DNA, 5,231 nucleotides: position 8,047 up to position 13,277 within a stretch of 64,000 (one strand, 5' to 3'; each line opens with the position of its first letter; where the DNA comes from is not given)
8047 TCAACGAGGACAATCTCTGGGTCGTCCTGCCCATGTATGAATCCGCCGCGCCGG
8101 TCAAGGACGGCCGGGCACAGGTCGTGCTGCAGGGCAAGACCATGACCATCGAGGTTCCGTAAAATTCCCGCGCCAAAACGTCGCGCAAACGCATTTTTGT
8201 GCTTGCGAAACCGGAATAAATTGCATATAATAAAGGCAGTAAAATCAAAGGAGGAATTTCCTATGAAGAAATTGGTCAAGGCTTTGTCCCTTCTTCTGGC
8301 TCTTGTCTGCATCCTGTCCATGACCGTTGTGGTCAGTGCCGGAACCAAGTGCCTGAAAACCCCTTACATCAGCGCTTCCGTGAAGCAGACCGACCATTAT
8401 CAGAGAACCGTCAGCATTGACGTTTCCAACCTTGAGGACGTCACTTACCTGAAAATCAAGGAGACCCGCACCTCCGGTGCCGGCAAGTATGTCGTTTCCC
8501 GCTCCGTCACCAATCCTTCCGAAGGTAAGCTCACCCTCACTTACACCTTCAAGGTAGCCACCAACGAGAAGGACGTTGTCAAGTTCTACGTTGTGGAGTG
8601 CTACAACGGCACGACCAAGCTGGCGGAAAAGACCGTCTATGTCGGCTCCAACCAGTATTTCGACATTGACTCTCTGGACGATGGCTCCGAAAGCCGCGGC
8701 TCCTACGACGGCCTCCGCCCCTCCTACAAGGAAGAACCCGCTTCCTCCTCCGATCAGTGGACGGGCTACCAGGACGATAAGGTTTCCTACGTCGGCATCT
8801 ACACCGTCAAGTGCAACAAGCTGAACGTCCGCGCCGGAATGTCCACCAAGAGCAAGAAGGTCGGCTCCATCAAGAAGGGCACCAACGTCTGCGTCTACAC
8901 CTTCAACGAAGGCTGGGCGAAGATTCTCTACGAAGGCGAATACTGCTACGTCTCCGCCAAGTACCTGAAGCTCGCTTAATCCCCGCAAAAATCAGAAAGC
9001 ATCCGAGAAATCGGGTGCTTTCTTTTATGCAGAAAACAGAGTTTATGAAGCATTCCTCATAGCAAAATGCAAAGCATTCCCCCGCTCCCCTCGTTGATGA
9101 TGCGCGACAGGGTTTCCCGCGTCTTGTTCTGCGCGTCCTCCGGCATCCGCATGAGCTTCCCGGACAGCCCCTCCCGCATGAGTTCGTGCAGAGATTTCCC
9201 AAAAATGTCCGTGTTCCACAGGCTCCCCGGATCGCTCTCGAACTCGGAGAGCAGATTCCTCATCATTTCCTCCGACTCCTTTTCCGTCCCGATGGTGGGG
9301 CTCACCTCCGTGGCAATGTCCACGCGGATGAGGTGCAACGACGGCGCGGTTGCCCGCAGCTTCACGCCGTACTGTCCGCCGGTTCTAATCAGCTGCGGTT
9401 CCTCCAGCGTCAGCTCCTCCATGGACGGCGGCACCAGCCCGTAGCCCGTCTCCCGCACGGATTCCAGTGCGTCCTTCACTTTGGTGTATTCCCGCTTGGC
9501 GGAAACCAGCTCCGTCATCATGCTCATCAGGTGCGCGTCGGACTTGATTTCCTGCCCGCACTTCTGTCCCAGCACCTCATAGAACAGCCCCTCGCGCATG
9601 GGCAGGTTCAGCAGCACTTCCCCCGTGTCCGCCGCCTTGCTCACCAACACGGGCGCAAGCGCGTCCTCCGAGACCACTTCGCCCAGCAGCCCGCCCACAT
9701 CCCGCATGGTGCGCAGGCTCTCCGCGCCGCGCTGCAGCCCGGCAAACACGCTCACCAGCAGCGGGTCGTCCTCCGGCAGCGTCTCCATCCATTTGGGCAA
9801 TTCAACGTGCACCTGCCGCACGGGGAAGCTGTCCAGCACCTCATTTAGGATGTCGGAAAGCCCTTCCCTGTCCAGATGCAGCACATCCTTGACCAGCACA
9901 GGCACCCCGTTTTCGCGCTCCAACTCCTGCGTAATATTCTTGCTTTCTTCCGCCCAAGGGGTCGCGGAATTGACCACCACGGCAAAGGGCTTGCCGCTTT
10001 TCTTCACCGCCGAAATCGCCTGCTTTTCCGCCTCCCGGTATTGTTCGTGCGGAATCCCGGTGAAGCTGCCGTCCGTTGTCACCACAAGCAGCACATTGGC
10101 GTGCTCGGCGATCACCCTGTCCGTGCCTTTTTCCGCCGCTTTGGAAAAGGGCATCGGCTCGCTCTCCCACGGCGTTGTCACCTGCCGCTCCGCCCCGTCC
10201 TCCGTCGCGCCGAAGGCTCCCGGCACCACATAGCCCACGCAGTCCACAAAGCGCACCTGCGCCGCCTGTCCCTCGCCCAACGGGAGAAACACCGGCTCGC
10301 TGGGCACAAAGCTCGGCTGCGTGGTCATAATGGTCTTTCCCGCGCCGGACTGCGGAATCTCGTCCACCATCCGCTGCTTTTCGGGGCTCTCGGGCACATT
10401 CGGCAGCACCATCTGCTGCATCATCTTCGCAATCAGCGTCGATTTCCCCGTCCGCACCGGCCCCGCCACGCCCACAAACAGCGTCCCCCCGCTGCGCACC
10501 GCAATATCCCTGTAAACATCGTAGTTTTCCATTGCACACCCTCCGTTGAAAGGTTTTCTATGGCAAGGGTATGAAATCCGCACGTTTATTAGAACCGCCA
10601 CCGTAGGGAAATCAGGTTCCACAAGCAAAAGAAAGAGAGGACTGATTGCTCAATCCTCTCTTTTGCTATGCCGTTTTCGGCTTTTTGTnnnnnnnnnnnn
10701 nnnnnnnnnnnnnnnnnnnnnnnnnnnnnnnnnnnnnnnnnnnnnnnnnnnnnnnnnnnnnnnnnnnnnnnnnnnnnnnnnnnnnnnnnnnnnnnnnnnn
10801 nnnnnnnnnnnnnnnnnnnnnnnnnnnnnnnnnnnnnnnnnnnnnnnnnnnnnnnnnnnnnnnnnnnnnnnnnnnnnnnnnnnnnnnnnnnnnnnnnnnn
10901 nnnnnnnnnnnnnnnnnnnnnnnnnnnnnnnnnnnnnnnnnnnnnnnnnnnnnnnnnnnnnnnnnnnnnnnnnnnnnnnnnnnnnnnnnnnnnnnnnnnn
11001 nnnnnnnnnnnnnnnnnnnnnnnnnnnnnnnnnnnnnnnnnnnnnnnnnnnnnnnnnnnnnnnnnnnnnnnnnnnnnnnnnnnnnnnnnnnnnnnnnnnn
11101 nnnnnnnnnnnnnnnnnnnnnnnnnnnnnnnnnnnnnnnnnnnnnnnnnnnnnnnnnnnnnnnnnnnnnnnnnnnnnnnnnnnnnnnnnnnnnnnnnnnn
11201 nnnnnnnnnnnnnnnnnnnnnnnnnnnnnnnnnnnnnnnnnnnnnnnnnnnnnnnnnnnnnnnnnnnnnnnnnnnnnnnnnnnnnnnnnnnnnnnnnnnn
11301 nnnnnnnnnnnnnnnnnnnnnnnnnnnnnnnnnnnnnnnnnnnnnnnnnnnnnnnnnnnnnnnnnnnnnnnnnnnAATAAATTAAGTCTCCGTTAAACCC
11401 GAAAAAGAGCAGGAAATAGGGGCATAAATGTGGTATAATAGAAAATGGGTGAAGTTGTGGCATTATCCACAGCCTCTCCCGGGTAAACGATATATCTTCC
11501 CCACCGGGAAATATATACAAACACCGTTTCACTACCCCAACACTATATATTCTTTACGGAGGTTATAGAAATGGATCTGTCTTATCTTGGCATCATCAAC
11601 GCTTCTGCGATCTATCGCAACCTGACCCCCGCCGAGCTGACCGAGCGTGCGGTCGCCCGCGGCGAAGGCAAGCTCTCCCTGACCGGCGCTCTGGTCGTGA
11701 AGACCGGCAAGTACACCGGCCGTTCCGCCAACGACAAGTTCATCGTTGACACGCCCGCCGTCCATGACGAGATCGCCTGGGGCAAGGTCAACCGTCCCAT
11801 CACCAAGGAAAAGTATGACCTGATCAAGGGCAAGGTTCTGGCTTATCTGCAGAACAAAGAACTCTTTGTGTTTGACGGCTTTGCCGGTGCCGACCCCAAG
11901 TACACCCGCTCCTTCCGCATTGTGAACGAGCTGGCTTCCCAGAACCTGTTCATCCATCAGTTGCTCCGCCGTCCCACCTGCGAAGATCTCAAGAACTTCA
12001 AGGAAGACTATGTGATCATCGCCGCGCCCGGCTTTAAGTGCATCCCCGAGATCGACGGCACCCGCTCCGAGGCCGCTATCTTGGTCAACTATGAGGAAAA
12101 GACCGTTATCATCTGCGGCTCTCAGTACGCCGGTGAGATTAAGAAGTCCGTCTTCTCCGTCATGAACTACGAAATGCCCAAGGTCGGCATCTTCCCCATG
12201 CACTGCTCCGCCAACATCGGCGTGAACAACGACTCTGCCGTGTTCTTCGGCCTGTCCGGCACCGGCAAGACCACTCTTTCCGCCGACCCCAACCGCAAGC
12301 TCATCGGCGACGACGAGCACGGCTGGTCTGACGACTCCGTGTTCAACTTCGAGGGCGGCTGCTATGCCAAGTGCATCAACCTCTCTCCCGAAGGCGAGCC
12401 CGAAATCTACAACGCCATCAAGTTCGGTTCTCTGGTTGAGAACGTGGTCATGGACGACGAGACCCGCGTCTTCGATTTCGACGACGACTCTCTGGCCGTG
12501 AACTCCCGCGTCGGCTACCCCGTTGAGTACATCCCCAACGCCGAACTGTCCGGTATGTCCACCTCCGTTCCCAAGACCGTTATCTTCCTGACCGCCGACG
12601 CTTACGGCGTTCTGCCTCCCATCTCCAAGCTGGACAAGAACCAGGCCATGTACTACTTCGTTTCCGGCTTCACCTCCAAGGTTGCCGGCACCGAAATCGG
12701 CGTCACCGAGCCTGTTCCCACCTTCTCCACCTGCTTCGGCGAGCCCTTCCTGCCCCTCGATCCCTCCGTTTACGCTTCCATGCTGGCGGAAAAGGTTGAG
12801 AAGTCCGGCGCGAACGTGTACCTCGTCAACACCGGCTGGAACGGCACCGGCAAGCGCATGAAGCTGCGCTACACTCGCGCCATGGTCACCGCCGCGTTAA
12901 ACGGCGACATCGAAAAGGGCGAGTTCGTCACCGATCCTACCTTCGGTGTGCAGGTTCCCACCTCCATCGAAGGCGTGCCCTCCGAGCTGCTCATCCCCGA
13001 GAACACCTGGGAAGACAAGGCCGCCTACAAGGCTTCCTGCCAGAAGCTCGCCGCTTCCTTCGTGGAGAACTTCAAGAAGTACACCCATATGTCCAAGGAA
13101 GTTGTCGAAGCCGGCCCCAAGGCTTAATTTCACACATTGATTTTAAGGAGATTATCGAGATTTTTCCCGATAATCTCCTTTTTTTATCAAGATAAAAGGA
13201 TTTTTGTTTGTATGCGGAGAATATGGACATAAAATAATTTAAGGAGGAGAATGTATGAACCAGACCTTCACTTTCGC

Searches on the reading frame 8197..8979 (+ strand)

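Call 88: search_protein_families(library=pfam, proteins=[window:8197-8979:+], max_evalue=0.00001)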
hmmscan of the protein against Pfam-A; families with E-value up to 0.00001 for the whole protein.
window:8197-8979:+ (260 aa): 1 family
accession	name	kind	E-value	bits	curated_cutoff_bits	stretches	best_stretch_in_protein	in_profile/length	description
PF08239.17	SH3_3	-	1.1e-09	38.7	27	1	209-258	3-54/54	Bacterial SH3 domain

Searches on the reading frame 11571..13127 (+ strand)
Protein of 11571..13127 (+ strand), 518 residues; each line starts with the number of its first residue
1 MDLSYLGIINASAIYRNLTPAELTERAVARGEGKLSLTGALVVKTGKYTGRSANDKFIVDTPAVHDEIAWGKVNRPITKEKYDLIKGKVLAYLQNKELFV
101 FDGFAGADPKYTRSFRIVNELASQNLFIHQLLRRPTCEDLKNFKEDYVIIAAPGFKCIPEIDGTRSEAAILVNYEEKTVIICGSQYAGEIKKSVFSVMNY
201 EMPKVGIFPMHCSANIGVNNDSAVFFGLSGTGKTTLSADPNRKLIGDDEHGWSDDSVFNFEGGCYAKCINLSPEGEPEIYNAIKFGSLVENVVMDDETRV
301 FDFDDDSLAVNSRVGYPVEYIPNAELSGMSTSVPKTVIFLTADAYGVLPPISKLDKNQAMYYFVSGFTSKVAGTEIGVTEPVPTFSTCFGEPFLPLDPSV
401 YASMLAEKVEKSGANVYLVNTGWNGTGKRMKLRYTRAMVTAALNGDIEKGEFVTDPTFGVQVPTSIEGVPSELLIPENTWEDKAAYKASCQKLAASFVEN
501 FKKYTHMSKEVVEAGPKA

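Call 88: search_protein_families(library=pfam, proteins=[window:11571-13127:+], max_evalue=0.00001)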
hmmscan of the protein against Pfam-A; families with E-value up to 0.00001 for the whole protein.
window:11571-13127:+ (518 aa): 1 family
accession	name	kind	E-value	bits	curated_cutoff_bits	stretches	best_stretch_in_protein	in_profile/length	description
PF01293.25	PEPCK_ATP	-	7.9e-212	704.4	26.5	1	13-472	2-465/465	Phosphoenolpyruvate carboxykinase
